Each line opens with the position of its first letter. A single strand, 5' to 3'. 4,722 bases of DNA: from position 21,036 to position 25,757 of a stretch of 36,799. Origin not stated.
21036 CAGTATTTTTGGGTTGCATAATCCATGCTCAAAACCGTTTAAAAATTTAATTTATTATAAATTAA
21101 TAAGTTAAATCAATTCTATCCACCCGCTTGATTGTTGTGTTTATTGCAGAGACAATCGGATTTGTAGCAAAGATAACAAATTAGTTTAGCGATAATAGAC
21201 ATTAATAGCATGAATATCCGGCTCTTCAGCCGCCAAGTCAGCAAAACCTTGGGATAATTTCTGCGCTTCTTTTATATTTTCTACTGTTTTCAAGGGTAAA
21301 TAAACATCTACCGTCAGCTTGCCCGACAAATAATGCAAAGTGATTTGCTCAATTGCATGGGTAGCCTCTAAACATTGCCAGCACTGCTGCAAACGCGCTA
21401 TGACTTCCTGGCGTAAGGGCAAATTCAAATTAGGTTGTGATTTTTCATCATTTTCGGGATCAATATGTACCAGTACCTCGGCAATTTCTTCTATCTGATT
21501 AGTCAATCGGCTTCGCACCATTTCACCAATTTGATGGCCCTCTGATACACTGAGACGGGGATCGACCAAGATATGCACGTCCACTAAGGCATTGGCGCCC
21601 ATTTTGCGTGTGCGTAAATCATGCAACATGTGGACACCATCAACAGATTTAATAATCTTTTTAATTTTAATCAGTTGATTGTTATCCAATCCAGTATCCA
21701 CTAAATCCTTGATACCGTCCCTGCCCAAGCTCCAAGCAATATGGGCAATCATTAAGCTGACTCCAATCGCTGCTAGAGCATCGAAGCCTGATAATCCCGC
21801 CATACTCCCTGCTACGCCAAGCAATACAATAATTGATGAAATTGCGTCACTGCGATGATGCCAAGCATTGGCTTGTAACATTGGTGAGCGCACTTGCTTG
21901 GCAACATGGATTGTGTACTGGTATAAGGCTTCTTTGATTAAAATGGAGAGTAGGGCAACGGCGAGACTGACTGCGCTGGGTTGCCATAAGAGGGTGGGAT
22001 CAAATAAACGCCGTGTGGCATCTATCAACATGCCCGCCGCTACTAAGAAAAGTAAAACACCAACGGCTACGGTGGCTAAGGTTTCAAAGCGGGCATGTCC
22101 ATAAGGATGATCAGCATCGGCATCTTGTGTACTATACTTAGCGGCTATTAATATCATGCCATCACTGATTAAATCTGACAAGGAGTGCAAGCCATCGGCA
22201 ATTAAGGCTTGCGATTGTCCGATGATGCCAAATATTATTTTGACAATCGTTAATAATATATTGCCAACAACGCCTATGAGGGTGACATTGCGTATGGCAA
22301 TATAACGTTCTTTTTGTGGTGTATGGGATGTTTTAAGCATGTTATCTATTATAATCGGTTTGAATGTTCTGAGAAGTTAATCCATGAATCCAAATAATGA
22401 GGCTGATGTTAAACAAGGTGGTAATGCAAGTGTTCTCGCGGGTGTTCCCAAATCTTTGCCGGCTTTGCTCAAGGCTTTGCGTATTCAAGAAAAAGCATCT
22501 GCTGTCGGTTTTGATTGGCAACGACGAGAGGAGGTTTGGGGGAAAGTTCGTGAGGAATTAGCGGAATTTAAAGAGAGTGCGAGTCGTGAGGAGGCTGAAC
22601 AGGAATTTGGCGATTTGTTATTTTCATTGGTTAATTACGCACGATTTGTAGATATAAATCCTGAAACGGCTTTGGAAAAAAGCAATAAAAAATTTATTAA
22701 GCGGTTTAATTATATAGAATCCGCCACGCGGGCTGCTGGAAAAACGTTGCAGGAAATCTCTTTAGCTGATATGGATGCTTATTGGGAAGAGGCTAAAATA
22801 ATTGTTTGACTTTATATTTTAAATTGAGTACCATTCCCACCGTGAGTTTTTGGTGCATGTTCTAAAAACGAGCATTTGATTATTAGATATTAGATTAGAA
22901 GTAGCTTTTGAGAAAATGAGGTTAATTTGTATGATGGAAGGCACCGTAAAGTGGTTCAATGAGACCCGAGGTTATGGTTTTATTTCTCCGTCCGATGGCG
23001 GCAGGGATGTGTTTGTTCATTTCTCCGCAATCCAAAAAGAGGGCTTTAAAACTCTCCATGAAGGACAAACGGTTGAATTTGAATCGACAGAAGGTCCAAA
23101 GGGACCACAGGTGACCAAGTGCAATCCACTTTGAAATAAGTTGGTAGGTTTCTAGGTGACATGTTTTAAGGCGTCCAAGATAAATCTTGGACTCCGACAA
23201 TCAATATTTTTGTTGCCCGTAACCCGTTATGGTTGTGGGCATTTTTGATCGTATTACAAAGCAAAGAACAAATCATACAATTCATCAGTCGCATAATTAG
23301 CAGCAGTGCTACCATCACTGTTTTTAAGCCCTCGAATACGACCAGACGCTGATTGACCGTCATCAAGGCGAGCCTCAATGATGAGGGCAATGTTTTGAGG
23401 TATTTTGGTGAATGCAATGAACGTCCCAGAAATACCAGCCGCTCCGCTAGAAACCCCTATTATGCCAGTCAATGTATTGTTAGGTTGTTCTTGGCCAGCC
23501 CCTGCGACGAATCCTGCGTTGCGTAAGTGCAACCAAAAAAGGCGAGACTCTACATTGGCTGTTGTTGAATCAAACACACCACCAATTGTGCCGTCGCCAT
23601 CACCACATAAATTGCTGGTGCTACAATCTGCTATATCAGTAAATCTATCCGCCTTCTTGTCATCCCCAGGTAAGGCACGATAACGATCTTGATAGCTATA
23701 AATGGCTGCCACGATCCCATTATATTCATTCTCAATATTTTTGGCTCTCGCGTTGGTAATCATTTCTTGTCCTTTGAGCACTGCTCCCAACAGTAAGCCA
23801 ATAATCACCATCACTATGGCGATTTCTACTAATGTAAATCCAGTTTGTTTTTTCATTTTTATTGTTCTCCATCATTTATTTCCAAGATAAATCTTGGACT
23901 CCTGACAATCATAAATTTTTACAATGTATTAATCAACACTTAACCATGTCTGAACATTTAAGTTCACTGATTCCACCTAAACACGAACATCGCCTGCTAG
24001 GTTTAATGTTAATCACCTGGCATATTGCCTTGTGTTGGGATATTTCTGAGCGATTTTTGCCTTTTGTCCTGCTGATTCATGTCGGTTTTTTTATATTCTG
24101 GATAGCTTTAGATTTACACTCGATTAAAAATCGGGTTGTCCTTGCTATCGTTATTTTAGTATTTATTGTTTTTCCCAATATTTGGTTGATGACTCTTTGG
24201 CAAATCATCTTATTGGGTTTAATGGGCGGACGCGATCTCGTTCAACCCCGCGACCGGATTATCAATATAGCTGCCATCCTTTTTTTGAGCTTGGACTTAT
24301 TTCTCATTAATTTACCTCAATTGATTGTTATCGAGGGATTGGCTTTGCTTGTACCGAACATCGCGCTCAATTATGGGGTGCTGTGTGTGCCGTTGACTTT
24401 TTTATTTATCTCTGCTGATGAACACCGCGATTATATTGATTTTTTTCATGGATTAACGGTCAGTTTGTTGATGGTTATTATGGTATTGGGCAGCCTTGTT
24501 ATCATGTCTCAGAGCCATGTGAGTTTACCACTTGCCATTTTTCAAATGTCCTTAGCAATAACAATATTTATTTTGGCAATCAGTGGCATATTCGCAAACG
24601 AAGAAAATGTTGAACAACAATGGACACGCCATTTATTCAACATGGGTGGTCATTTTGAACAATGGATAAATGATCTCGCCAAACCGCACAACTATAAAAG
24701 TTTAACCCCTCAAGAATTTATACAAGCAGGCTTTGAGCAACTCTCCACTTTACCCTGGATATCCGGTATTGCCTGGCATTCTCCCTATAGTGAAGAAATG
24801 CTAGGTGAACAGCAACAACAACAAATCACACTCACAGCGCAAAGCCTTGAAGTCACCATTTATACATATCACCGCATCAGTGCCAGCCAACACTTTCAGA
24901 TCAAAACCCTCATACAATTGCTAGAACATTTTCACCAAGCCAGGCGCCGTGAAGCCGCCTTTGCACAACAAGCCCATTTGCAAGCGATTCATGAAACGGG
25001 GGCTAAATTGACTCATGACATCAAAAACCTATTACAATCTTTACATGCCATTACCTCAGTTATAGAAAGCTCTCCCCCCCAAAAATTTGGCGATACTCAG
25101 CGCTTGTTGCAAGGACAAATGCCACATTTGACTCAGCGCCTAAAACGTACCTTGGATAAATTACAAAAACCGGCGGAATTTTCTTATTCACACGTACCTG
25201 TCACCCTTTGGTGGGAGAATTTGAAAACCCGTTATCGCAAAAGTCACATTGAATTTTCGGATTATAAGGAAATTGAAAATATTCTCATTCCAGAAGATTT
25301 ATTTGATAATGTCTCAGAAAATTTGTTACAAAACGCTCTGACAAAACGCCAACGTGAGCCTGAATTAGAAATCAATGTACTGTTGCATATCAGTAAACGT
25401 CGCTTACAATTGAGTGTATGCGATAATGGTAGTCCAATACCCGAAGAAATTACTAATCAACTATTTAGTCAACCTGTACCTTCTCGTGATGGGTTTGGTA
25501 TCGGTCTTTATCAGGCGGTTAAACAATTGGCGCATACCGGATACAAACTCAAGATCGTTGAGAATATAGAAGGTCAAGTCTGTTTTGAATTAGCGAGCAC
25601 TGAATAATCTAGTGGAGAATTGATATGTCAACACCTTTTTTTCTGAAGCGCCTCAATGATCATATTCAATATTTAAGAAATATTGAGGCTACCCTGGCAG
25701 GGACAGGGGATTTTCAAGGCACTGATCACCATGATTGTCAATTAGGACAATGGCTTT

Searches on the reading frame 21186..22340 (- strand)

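Call 47: search_protein_families(library=pfam, proteins=[window:21186-22340:-], max_evalue=0.00001)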
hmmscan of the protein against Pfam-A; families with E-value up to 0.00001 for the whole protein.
window:21186-22340:- (384 aa): 2 families
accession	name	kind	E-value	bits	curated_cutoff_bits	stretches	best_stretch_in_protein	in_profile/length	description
PF01545.26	Cation_efflux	-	6.3e-47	160.4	26.6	1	21-214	2-198/198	Cation efflux family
PF16916.11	ZT_dimer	-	3.7e-22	78.6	26.7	1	219-296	2-78/78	Dimerisation domain of Zinc Transporter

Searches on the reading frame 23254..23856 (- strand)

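Call 47: search_protein_families(library=pfam, proteins=[window:23254-23856:-], max_evalue=0.00001)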
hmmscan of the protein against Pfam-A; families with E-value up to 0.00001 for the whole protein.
window:23254-23856:- (200 aa): 1 family
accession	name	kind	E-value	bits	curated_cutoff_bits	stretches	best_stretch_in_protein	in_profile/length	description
PF07963.17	N_methyl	-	5.5e-08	32.5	21.2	1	1-27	1-27/27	Prokaryotic N-terminal methylation motif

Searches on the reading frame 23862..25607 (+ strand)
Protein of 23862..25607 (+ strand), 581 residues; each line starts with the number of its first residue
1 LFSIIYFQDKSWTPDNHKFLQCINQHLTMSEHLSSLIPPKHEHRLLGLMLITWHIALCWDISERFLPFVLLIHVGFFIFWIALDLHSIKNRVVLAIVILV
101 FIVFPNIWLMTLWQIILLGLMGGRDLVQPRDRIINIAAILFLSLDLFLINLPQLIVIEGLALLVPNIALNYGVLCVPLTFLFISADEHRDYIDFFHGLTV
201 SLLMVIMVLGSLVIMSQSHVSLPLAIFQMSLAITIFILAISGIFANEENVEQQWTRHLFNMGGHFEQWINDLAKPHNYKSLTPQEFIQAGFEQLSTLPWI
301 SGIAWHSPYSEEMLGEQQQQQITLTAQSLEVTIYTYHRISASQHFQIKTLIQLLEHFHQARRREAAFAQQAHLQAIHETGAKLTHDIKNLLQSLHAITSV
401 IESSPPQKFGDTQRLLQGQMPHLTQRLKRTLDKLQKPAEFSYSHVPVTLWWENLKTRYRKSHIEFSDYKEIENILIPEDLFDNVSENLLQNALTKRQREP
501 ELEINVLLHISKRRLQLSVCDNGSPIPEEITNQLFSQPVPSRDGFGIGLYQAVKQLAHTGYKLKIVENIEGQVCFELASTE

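Call 47: search_protein_families(library=pfam, proteins=[window:23862-25607:+], max_evalue=0.00001)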
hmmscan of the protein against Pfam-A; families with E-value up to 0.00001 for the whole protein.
window:23862-25607:+ (581 aa): 1 family
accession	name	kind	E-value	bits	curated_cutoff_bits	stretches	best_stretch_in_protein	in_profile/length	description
PF02518.31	HATPase_c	-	1.1e-07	32.7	26.4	1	482-573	7-101/111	Histidine kinase-, DNA gyrase B-, and HSP90-like ATPase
